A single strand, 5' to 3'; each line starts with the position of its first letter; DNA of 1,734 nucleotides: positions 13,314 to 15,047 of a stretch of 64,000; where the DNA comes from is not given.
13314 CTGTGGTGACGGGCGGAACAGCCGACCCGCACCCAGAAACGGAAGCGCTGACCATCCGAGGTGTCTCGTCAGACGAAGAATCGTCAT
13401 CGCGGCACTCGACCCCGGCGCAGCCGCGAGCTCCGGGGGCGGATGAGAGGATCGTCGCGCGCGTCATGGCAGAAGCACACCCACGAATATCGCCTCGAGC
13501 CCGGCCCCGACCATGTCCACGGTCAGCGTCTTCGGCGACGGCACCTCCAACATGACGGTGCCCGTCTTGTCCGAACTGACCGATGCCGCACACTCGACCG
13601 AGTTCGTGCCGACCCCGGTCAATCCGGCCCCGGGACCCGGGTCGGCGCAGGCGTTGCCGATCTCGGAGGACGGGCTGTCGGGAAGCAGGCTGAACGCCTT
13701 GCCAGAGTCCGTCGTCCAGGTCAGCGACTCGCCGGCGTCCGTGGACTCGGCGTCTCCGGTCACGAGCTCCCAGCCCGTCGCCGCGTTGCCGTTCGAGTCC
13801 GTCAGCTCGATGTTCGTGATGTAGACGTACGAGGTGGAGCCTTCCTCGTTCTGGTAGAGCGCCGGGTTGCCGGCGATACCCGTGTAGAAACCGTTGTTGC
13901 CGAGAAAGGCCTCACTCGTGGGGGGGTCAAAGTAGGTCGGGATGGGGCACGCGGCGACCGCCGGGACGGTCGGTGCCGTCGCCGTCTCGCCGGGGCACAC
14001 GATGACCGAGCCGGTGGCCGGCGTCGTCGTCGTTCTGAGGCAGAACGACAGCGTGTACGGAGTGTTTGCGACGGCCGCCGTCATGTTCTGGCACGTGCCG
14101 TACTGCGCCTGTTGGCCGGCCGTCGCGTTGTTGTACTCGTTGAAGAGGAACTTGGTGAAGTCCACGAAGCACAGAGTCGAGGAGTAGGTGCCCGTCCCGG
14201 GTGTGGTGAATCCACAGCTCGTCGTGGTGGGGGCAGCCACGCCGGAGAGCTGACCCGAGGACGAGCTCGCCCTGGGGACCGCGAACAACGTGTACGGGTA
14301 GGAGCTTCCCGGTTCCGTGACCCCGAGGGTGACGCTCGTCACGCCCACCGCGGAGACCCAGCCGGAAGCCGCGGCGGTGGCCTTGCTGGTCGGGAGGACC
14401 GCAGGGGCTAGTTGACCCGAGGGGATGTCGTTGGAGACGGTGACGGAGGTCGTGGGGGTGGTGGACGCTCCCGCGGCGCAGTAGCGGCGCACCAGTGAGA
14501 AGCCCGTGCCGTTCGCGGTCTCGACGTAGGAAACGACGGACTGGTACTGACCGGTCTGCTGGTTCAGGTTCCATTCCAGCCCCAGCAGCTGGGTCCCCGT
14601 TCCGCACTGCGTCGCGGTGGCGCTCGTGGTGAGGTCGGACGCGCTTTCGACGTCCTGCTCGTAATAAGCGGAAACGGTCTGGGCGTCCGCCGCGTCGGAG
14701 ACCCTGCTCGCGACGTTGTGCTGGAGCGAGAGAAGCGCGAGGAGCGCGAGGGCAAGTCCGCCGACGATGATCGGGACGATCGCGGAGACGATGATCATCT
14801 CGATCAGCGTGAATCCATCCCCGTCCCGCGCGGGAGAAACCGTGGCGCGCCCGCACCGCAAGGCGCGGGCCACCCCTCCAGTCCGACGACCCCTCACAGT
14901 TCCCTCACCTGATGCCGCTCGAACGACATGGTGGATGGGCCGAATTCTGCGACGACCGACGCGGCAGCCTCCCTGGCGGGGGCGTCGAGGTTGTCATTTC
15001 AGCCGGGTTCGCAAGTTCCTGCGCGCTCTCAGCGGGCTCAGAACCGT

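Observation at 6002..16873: Divergent three-gene pilin-like module separate from the pil machinery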

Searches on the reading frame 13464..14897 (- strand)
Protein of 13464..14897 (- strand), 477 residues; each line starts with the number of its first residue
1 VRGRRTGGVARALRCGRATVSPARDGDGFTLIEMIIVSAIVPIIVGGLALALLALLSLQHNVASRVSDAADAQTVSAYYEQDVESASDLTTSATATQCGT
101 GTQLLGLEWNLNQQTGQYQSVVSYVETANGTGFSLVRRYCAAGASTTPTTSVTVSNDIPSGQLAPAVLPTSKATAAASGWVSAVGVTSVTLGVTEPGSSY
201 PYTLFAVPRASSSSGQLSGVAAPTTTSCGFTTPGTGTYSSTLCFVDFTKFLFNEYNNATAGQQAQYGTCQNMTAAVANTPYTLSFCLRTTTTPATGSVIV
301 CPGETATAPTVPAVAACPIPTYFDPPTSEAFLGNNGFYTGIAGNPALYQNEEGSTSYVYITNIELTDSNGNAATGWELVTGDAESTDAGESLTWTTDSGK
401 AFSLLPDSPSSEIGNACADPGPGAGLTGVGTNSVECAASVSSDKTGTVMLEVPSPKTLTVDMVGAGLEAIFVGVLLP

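Call 8: search_protein_families(library=pfam, proteins=[window:13464-14897:-], max_evalue=0.1)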
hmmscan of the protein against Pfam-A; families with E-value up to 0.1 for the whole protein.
window:13464-14897:- (477 aa): 0 families

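Call 11: find_encoding_contigs(protein=window:13464-14897:-, flank=10000, max_places=6)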
Protein window:13464-14897:- (477 aa): 1 contig read that carries it; 1 place shown.
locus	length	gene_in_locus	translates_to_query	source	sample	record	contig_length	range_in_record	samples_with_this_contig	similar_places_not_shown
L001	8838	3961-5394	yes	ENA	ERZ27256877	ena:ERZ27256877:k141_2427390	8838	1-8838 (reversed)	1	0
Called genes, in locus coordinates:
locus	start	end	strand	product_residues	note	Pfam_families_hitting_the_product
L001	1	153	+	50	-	?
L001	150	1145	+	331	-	-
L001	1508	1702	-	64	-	-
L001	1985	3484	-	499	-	PF01833:TIG (weak), PF14734:DUF4469 (faint), PF01833:TIG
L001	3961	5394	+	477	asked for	-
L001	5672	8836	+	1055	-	?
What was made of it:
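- Checked: An automatic gene call on an identical public contig starts at codon 54 and so cuts this motif off (call 11).
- A short-read contig of the same organism breaks off inside the array (L001, call 11).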

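Call 12: search_protein_families(library=ncbifam, proteins=[window:13464-14897:-], max_evalue=0.1)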
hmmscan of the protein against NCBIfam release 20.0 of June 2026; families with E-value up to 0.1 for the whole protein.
window:13464-14897:- (477 aa): 5 families
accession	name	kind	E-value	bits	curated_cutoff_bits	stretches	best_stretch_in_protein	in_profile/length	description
TIGR02532.1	IV_pilin_GFxxxE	domain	0.00026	20.7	16.3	1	28-47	3-22/24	prepilin-type N-terminal cleavage/methylation domain-containing protein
TIGR01708.2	typeII_sec_gspH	equivalog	0.0094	16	80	1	28-51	3-26/169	type II secretion system minor pseudopilin GspH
NF040999.1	pilin_ComGC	equivalog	0.013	15.6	75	1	27-75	2-46/84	competence type IV pilus major pilin ComGC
NF040982.1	ComGD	equivalog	0.035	14.5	70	1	28-76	3-54/139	competence type IV pilus minor pilin ComGD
NF006453.0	PRK08808.1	equivalog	0.059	12.4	295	1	27-65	7-41/211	type II secretion system protein J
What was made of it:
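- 14265..14816 (-): Class III signal (Gly28 at 14814-14816, then FTLIEM) and pilin module of the 477-aa protein. TIGR02532 scores 20.7 bits against a cut-off of 16.3 (call 12).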

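Call 15: find_homologous_proteins(query=window:13464-14897:-, max_evalue=0.001)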
Query window:13464-14897:- (477 aa): 518 proteins with E <= 0.001 among 8000 candidates; the best 120 are listed.
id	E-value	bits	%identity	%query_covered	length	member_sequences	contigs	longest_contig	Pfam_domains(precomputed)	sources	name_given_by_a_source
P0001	0.0e+0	1009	100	98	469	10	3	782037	-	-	-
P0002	3.3e-280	948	94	98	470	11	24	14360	-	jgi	jgi:prepilin-type N-terminal cleavage/methylation domain-containing protein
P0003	1.9e-169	583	61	97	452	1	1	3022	PF18651.7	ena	-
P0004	6.3e-164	564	63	92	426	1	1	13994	-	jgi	jgi:hypothetical protein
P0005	1.2e-163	563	61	94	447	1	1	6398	PF18651.7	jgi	jgi:prepilin-type N-terminal cleavage/methylation domain-containing protein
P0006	1.3e-162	560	60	95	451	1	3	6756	-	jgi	jgi:prepilin-type N-terminal cleavage/methylation domain-containing protein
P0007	1.5e-162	560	60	95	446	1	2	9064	-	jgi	jgi:prepilin-type N-terminal cleavage/methylation domain-containing protein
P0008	1.3e-161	557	62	94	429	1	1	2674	-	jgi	jgi:hypothetical protein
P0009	1.1e-159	550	60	95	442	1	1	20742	-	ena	-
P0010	4.2e-159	548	60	100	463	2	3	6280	PF18651.7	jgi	jgi:competence protein ComGC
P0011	1.9e-158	546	59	95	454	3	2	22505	-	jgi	jgi:prepilin-type N-terminal cleavage/methylation domain-containing protein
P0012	3.0e-157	542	59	95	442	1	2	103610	-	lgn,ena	-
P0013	1.2e-156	540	61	92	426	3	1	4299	-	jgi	jgi:hypothetical protein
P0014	1.4e-156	540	59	96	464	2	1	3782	-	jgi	jgi:hypothetical protein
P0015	4.2e-156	539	62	92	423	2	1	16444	-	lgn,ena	-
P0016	1.3e-154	534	58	96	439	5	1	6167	PF18651.7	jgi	jgi:prepilin-type N-terminal cleavage/methylation domain-containing protein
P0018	1.5e-151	523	59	94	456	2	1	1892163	PF07963.18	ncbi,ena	-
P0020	2.9e-151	523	57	100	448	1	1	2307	PF18651.7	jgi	jgi:Tfp pilus assembly protein PilE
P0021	4.6e-151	522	59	95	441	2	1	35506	PF18651.7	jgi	jgi:Tfp pilus assembly protein PilE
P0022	1.2e-148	514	57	100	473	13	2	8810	PF18651.7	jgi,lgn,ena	-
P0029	5.6e-141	489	57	99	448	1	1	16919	PF18651.7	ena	-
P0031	2.8e-139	483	53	100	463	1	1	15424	PF18651.7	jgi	jgi:Tfp pilus assembly protein PilE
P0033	1.2e-137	478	55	100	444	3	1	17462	PF07963.18,PF18651.7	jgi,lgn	jgi:prepilin-type N-terminal cleavage/methylation domain-containing protein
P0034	3.6e-137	476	55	99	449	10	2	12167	PF07963.18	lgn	-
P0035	4.7e-137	476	56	95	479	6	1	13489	PF18651.7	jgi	jgi:hypothetical protein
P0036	1.2e-135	471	55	93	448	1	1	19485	PF18651.7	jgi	jgi:hypothetical protein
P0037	4.0e-135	469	55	99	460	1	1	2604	PF18651.7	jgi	jgi:prepilin-type N-terminal cleavage/methylation domain-containing protein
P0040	1.2e-133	465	55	99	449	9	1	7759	PF18651.7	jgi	jgi:prepilin-type N-terminal cleavage/methylation domain-containing protein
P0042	6.6e-133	462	54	95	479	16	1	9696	PF18651.7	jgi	jgi:hypothetical protein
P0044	2.1e-132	460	56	95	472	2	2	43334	PF18651.7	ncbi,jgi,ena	-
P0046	5.3e-132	459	53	99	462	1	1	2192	PF18651.7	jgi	jgi:prepilin-type N-terminal cleavage/methylation domain-containing protein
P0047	8.7e-132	458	53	97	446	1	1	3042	PF18651.7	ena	-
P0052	7.8e-131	455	54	100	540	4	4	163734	PF18651.7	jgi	jgi:Tfp pilus assembly protein PilE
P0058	7.8e-129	449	55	95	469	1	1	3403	PF07963.18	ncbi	ncbi:MAG: type II secretion system protein [Acidimicrobiales bacterium]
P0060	2.3e-128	447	53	95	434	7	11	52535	PF18651.7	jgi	jgi:Tfp pilus assembly protein PilE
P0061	3.1e-128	447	51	94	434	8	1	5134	PF18651.7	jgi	-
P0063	1.7e-127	444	51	100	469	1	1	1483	PF18651.7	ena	-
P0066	3.8e-126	440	51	100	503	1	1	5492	PF18651.7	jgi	jgi:prepilin-type N-terminal cleavage/methylation domain-containing protein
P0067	5.3e-126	439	51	100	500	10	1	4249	PF18651.7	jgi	jgi:prepilin-type N-terminal cleavage/methylation domain-containing protein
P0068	6.3e-126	439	52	95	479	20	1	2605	PF18651.7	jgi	-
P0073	7.9e-125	435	53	95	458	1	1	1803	PF18651.7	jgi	jgi:prepilin-type N-terminal cleavage/methylation domain-containing protein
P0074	9.6e-125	435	51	98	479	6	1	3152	PF18651.7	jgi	jgi:hypothetical protein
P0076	1.4e-124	435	52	95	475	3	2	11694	PF18651.7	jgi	jgi:prepilin-type N-terminal cleavage/methylation domain-containing protein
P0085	1.6e-122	428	50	94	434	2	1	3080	PF18651.7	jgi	jgi:hypothetical protein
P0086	3.2e-122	427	50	100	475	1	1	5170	PF18651.7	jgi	jgi:type II secretory pathway pseudopilin PulG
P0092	4.6e-121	423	51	92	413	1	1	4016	PF18651.7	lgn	-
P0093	8.6e-121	422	53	94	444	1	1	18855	PF18651.7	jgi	jgi:prepilin-type N-terminal cleavage/methylation domain-containing protein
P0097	6.5e-119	416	50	92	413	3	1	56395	PF18651.7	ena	-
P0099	9.3e-119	415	51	95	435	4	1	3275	PF18651.7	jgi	jgi:prepilin-type N-terminal cleavage/methylation domain-containing protein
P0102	1.0e-116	409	51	98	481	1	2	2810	PF18651.7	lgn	-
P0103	1.3e-116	408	50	94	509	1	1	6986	PF07963.18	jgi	-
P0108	3.0e-113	397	51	98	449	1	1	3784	PF18651.7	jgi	jgi:prepilin-type N-terminal cleavage/methylation domain-containing protein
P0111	1.9e-112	395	50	97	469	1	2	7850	PF07963.18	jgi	-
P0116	2.0e-110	388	48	100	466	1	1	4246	PF18651.7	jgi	jgi:hypothetical protein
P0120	5.9e-110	386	50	96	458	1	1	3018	PF18651.7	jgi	jgi:prepilin-type N-terminal cleavage/methylation domain-containing protein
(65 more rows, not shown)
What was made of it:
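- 13464..14897 (-): Bimodular pilin gene (477 aa as maximal ORF; a gene caller gives 469 aa). More than 518 homologues, 406-558 aa among the 120 listed, carry the names Acidimicrobiales or prepilin wherever a name is given (call 15).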

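Call 18: find_related_loci(query=A1, collection=genome_contigs, flank=10000)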
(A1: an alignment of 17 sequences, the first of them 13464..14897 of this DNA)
Query A1 (477 aa) in genome_contigs; peptide patterns used: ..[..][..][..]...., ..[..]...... (x = any residue, [..] = any of these).
194 stretches matched a pattern; 122 encode a relative of the query (tblastn E <= 1e-3); the best 80 are kept; 78 distinct loci.
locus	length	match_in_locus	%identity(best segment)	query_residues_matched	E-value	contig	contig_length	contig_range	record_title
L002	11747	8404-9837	94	1-477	0e+0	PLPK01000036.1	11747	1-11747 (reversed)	MAG: Acidimicrobiaceae bacterium isolate bog_793 73.20120700_S3D.46_contig_2463, whole genome shotgun sequence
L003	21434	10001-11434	73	1-477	0e+0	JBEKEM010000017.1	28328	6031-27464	MAG: Acidimicrobiales bacterium isolate SPRUCE 206 SPRUCE_206_17, whole genome shotgun sequence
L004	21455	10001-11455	56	5-477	9e-149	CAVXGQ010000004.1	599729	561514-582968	MAG: uncultured Acidimicrobiaceae bacterium isolate MFD04492.bin.1.56 genome assembly, contig: contig_8186, whole genome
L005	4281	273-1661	57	1-477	7e-151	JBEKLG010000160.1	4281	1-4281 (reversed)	MAG: Acidimicrobiales bacterium isolate SPRUCE 365 SPRUCE_365_160, whole genome shotgun sequence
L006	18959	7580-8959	56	27-477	7e-144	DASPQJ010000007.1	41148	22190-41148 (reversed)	MAG TPA_asm: Acidimicrobiales bacterium isolate SMAG_U12196 k141_1873342, whole genome shotgun sequence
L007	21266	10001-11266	55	24-477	1e-139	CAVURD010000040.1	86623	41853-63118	MAG: uncultured Acidimicrobiaceae bacterium isolate MFD00731.bin.2.91 genome assembly, contig: contig_93052, whole genom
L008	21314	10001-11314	54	8-477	1e-138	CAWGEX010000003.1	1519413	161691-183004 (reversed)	MAG: uncultured Acidimicrobiaceae bacterium isolate MFD05841.bin.1.270 genome assembly, contig: contig_25546, whole geno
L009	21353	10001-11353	55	27-477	6e-137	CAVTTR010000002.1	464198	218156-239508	MAG: uncultured Acidimicrobiaceae bacterium isolate MFD09671.bin.2.67 genome assembly, contig: contig_21307, whole genom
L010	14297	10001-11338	51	1-477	6e-134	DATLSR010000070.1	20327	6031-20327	MAG TPA_asm: Acidimicrobiales bacterium isolate SMAG_U13935 k141_181271, whole genome shotgun sequence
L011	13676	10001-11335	49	2-477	7e-134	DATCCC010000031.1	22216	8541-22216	MAG TPA_asm: Acidimicrobiales bacterium isolate SMAG_U7689 k141_96234, whole genome shotgun sequence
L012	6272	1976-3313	51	1-477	3e-134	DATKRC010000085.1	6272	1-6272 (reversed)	MAG TPA_asm: Acidimicrobiales bacterium isolate SMAG_U14018 k141_299805, whole genome shotgun sequence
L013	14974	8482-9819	48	1-477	5e-133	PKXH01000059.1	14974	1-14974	MAG: Acidimicrobiaceae bacterium isolate palsa_653 73.20120500_P26.23_contig_3695, whole genome shotgun sequence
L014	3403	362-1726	55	27-477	6e-137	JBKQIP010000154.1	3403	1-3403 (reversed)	MAG: Acidimicrobiales bacterium isolate BAr2D2E2F__bin_26 BAr2D2E2F_000000246536, whole genome shotgun sequence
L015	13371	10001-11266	52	27-477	4e-132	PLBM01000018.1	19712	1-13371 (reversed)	MAG: Acidimicrobiaceae bacterium isolate palsa_611 73.20111000_P3M.84_contig_9137, whole genome shotgun sequence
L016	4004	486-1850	49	4-477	1e-134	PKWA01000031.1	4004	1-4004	MAG: Acidimicrobiaceae bacterium isolate palsa_662 73.20120500_P32.19_contig_5087, whole genome shotgun sequence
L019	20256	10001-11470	50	2-477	1e-125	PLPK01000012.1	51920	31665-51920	MAG: Acidimicrobiaceae bacterium isolate bog_793 73.20120700_S3D.46_contig_10299, whole genome shotgun sequence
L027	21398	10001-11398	49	24-477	2e-118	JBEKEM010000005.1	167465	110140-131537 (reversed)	MAG: Acidimicrobiales bacterium isolate SPRUCE 206 SPRUCE_206_5, whole genome shotgun sequence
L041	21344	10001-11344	44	24-477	3e-101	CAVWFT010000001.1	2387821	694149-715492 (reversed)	MAG: uncultured Acidimicrobiaceae bacterium isolate MFD09671.bin.1.53 genome assembly, contig: contig_40749, whole genom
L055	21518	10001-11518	38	2-476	1e-84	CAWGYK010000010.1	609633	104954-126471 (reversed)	MAG: uncultured Acidimicrobiaceae bacterium isolate MFD01716.bin.3.63 genome assembly, contig: contig_6639, whole genome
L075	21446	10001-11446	37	25-476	9e-78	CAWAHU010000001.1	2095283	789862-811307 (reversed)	MAG: uncultured Acidimicrobiaceae bacterium isolate MFD04428.bin.2.44 genome assembly, contig: contig_10654, whole genom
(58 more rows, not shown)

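Call 29: search_solved_structures(query=A1, max_evalue=10, show_alignments=2)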
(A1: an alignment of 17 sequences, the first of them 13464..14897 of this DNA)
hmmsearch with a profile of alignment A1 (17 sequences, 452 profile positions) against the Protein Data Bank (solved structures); distinct sequences matched with E-value up to 10: 5.
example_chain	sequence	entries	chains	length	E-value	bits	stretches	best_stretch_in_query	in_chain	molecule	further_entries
7tgg_A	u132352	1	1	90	0.00046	22.3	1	11-50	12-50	Geopilin domain 1 protein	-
9egp_A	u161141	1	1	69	0.0017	20.5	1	22-53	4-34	Geopilin domain 1 protein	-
9lab_B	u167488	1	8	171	0.013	17.6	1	24-53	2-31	MSHA major pilin subunit MshA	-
2m7g_A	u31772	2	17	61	0.55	12.2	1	29-51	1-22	Geopilin domain 1 protein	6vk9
9laa_A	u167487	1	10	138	2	10.4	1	21-45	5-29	Type IV pilin protein PilA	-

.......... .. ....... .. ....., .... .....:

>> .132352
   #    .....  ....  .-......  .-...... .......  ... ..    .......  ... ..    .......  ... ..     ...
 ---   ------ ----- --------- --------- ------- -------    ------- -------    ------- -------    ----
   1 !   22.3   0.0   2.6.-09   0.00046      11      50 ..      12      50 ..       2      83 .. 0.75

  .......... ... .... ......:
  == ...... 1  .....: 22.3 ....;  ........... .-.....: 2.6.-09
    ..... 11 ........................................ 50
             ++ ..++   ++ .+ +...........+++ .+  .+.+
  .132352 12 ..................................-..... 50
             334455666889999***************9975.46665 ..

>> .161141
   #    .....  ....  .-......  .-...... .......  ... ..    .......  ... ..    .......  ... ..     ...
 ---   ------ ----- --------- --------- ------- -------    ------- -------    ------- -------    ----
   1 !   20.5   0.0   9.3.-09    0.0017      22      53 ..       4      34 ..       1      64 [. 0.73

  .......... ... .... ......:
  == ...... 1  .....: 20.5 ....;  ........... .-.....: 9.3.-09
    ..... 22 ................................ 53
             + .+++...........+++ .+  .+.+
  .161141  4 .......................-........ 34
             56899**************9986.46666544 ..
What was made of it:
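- Closest known: CshA-type fibrillar adhesins. Different: The S. gordonii CshA sequence itself was not retrieved by the profile search of the PDB (call 29).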

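Call 34: search_protein_families(library=pfam, alignment_id=A4, max_evalue=0.01)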
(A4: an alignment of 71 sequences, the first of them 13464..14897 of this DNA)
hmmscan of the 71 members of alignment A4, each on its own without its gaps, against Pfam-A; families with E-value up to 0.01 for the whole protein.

A. member 1, window:13464-14897:- (477 aa): 0 families

B. families by the number of members that match (of 71 scanned): 2 families
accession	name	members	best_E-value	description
PF07963.17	N_methyl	42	8.1e-06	Prokaryotic N-terminal methylation motif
PF18651.6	CshA_NR2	35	2.8e-08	Surface adhesin CshA non-repetitive domain 2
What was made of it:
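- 13464..14897 (-): N_methyl is matched in 42 of 71 homologues (call 34).
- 13467..14225 (-): C-terminal CshA_NR2-like beta-sandwich module of the 477-aa protein (residues 225-477). It is matched in 35 of 71 homologues (call 34).
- On CshA_NR2 adhesive domain (PF18651): 35 of 71 homologues hit at E<=0.01 (call 34).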

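Call 40: predict_structure(alignment_id=A4)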
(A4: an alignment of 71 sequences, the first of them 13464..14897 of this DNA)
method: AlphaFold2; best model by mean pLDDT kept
length: 477 residues; sequences in the alignment: 71
mean_pLDDT: 80.7   pTM: 0.56
mean pLDDT of the five models: 80.7, 80.5, 78.8, 78.5, 78.1
residues with pLDDT >= 90: 195; 70-90: 178; 50-70: 60; < 50: 44
segments of 3 or more residues with pLDDT < 50: 1-24, 212-225, 262-264, 421-423
pLDDT, mean of each block of 10 residues (from residue 1): 40 44 56 87 93 82 77 87 93 96 95 86 96 96 95 96 93 94 90 86 82 43 54 77 90 72 62 83 92 82 63 85 57 63 90 92 87 90 83 94 83 62 72 88 71 96 89 88
secondary structure, 60 per line:
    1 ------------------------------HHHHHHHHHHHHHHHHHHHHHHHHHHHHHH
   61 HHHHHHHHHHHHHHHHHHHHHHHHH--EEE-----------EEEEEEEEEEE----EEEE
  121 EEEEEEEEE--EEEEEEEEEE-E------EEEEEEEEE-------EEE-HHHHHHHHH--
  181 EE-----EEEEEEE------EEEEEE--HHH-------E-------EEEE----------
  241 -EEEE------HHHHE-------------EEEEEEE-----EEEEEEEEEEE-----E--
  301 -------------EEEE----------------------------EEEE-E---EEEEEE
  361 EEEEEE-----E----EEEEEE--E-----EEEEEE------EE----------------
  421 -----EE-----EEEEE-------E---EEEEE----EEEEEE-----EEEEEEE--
elements in order: H31-85 E88-90 E102-112 E117-129 E132-141 E150-158 E166-168 H170-178 E188-194 E201-206 E227-230 E242-245 H252-255 E270-276 E282-292 E314-317 E346-349 E355-366 E377-382 E391-396 E433-437 E449-453 E458-463 E469-475
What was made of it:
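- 14265..14816 (-): The AF2 model (pLDDT 80.7) has a helix at 31-85, a beta-sheet at 88-206 and a low-confidence linker at 212-225 (call 40).
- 13467..14225 (-): The model is all-beta over 227-475 (call 40).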
